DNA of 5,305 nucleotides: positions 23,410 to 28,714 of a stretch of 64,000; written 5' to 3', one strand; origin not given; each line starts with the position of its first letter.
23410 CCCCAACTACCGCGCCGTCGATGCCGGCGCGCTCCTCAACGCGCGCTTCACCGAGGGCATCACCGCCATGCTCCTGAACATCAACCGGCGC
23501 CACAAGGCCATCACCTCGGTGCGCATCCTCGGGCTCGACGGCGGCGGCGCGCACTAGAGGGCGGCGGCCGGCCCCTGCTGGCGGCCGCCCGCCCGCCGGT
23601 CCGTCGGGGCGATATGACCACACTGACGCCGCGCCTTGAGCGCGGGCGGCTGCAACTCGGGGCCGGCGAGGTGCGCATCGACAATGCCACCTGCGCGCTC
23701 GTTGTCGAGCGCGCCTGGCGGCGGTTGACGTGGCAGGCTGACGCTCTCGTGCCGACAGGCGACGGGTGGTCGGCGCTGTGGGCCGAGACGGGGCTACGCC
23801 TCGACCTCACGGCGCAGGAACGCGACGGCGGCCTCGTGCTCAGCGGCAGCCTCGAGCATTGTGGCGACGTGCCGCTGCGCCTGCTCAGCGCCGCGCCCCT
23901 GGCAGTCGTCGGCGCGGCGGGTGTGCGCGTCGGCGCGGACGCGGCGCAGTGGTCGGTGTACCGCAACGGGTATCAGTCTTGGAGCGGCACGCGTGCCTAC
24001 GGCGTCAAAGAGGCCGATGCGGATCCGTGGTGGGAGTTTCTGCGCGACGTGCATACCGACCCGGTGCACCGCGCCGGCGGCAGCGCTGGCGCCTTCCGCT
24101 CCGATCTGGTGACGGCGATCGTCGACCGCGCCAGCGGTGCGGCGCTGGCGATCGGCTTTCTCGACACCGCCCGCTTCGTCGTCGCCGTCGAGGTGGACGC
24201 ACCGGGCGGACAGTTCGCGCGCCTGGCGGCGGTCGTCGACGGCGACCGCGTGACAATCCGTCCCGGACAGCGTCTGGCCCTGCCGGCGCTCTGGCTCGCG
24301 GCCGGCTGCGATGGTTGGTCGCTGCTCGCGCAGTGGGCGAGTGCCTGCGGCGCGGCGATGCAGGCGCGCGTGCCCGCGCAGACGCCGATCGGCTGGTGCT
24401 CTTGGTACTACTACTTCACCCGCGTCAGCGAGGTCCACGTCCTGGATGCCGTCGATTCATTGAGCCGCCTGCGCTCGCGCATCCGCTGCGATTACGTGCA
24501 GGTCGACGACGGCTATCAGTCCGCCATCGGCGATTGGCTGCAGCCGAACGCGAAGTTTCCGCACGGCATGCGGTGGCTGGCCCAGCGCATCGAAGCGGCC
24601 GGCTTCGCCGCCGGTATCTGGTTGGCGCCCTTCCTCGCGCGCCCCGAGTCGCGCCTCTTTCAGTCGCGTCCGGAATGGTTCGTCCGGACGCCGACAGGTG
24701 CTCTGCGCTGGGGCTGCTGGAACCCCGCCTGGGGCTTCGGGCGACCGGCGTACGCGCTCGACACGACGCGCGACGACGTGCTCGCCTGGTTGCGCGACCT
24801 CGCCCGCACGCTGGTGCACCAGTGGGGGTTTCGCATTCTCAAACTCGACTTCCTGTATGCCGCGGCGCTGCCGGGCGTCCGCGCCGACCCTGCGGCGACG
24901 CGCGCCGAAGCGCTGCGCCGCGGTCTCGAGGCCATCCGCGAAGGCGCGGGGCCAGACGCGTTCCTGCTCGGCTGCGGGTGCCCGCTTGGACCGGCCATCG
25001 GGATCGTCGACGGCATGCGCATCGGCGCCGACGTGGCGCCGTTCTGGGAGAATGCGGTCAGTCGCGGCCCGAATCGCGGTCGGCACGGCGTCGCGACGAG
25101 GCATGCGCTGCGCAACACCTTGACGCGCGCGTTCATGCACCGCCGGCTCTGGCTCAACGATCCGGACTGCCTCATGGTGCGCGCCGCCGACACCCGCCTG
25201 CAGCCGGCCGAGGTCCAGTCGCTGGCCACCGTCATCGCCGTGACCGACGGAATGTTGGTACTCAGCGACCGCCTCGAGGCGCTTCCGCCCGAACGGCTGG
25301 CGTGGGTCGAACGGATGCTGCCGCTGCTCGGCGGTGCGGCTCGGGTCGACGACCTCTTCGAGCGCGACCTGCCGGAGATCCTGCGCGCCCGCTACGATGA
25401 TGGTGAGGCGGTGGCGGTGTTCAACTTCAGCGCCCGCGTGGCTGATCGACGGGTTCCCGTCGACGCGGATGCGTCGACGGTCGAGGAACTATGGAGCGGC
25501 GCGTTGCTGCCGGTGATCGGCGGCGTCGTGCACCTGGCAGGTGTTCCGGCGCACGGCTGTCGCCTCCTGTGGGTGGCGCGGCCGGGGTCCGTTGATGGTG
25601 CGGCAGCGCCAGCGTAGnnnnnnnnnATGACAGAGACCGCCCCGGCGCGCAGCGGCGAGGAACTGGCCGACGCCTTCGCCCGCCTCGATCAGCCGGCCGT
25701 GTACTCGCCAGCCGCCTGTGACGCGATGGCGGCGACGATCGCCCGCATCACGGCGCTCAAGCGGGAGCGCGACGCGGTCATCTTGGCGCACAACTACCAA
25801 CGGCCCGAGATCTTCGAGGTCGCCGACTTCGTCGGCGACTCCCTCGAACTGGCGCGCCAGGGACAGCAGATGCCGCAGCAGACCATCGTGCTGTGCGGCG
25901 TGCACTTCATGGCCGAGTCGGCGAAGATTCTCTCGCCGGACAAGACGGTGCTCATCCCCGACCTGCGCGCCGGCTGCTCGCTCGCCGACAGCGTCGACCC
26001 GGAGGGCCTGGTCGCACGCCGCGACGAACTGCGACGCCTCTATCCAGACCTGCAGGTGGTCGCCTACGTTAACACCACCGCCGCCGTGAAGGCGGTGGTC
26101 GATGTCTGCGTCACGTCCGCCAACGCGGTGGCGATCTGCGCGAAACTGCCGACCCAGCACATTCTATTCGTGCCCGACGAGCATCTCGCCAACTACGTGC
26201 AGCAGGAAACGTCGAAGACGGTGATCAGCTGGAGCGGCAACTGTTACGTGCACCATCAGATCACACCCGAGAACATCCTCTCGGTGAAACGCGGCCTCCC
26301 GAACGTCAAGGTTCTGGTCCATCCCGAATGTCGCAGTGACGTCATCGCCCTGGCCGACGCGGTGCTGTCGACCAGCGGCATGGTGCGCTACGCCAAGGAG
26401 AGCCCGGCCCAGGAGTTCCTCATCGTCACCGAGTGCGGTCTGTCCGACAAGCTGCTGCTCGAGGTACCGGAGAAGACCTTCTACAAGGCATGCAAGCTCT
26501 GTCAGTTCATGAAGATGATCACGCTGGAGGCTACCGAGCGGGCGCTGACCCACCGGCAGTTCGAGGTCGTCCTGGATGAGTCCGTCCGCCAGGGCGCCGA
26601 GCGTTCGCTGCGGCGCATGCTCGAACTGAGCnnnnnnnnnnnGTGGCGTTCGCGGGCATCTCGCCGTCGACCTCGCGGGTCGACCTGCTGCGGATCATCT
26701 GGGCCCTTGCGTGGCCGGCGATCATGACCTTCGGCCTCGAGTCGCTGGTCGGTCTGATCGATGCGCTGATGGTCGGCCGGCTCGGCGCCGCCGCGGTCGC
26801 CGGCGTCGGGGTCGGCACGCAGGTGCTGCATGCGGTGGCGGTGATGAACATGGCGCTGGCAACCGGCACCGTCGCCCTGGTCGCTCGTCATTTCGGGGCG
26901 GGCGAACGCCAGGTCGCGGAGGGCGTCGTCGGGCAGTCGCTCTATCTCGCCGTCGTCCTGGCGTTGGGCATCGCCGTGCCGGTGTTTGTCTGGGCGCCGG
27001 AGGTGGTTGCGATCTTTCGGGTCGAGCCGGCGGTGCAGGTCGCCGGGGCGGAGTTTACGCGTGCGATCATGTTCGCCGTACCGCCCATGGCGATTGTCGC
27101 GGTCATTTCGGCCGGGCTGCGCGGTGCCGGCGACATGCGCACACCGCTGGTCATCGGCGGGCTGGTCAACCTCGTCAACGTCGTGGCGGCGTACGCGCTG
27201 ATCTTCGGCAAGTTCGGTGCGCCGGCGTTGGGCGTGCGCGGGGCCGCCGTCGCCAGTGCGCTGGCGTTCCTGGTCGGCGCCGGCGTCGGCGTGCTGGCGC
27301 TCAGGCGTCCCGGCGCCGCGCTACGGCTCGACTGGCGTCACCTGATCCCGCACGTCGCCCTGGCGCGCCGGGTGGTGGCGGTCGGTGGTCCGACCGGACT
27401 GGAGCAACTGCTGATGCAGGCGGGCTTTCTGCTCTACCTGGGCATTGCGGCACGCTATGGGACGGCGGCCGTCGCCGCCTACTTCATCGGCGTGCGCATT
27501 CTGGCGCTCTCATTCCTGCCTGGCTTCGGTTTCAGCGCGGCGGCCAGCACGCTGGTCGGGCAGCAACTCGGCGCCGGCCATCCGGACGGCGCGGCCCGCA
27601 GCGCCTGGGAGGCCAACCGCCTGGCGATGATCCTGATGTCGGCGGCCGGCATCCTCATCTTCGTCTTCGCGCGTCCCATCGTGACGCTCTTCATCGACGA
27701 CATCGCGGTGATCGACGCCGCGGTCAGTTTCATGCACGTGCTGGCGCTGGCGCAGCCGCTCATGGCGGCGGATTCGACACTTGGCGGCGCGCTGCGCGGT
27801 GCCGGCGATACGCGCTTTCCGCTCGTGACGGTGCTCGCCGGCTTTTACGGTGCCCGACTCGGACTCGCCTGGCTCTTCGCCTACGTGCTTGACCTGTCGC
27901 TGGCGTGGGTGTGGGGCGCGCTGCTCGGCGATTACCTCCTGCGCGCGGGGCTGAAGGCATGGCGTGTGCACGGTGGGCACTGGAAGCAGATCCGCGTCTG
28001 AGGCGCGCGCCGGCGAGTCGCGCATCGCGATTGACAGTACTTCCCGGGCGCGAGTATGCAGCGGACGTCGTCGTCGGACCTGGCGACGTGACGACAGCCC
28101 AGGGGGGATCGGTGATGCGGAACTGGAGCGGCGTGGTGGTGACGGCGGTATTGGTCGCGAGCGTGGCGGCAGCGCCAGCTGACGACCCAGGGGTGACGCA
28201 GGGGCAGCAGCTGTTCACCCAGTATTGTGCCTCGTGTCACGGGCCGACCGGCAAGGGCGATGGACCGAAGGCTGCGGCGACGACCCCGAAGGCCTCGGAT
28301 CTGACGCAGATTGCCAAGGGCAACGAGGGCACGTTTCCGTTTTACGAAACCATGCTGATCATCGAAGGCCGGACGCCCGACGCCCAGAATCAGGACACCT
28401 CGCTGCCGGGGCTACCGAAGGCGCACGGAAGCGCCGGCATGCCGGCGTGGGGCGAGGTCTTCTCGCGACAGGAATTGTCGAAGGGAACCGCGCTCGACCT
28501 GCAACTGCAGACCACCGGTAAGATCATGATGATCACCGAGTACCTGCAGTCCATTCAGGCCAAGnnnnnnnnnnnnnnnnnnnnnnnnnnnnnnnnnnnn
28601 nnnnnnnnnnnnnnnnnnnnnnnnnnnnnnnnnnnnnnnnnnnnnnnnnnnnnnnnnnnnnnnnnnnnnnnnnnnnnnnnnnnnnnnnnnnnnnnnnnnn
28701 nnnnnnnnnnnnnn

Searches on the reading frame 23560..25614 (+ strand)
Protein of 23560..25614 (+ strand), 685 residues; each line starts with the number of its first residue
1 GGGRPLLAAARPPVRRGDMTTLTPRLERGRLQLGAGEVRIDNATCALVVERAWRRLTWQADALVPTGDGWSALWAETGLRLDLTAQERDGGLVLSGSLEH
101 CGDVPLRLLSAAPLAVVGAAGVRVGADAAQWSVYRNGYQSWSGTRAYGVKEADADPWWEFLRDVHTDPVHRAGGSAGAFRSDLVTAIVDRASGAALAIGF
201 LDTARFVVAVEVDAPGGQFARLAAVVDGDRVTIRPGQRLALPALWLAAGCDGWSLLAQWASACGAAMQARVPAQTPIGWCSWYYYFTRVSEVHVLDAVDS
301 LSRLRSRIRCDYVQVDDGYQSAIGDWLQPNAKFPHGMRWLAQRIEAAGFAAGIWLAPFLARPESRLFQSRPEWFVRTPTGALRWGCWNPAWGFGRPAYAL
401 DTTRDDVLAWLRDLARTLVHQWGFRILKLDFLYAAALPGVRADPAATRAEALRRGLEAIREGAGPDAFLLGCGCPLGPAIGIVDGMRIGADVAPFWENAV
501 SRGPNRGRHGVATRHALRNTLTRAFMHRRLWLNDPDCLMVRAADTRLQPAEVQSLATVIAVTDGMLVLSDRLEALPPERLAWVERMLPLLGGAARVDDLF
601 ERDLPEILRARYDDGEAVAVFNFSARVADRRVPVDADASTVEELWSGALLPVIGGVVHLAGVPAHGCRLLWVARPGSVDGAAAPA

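Call 36: search_protein_families(library=pfam, max_evalue=0.01, proteins=[window:23560-25614:+])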
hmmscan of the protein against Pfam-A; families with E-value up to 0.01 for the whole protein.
window:23560-25614:+ (685 aa): 1 family
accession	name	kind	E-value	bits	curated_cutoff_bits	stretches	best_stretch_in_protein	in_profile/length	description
PF02065.24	Melibiase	-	3.8e-10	39.7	27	1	320-431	89-191/347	Melibiase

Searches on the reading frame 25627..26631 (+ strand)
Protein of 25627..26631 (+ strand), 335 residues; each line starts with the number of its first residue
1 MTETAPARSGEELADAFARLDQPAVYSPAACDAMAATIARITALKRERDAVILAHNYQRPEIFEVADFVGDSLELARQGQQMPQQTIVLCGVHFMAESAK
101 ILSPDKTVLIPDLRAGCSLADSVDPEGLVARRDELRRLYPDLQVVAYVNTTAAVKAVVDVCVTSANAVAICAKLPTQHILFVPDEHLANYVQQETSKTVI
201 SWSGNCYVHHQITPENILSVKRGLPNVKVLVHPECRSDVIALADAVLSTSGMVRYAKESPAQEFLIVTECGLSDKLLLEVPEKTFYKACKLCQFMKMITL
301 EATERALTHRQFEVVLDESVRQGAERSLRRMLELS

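Call 64: search_protein_families(library=pfam, max_evalue=0.00001, proteins=[window:25627-26631:+])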
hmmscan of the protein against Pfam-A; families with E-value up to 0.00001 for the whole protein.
window:25627-26631:+ (335 aa): 1 family
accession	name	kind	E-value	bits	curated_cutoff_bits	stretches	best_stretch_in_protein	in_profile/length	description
PF02445.21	NadA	-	1.7e-115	385.6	27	1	40-333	2-295/295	Quinolinate synthetase A protein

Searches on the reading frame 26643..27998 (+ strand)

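Call 64: search_protein_families(library=pfam, max_evalue=0.00001, proteins=[window:26643-27998:+])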
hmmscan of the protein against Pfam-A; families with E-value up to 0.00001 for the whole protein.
window:26643-27998:+ (452 aa): 1 family
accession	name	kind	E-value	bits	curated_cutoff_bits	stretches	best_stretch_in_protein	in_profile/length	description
PF01554.23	MatE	-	1.2e-56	191.3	24.9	2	250-411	1-161/161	MatE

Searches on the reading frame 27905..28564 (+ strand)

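Call 36: search_protein_families(library=pfam, max_evalue=0.01, proteins=[window:27905-28564:+])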
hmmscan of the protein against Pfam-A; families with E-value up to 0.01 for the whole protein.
window:27905-28564:+ (220 aa): 2 families
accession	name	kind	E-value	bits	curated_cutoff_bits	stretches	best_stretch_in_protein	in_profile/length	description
PF13442.11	Cytochrome_CBB3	-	1.7e-09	38.3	27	1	97-140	3-45/68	Cytochrome C oxidase, cbb3-type, subunit III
PF00034.26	Cytochrom_C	-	1.2e-06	30.1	21.3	1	98-143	2-40/90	Cytochrome c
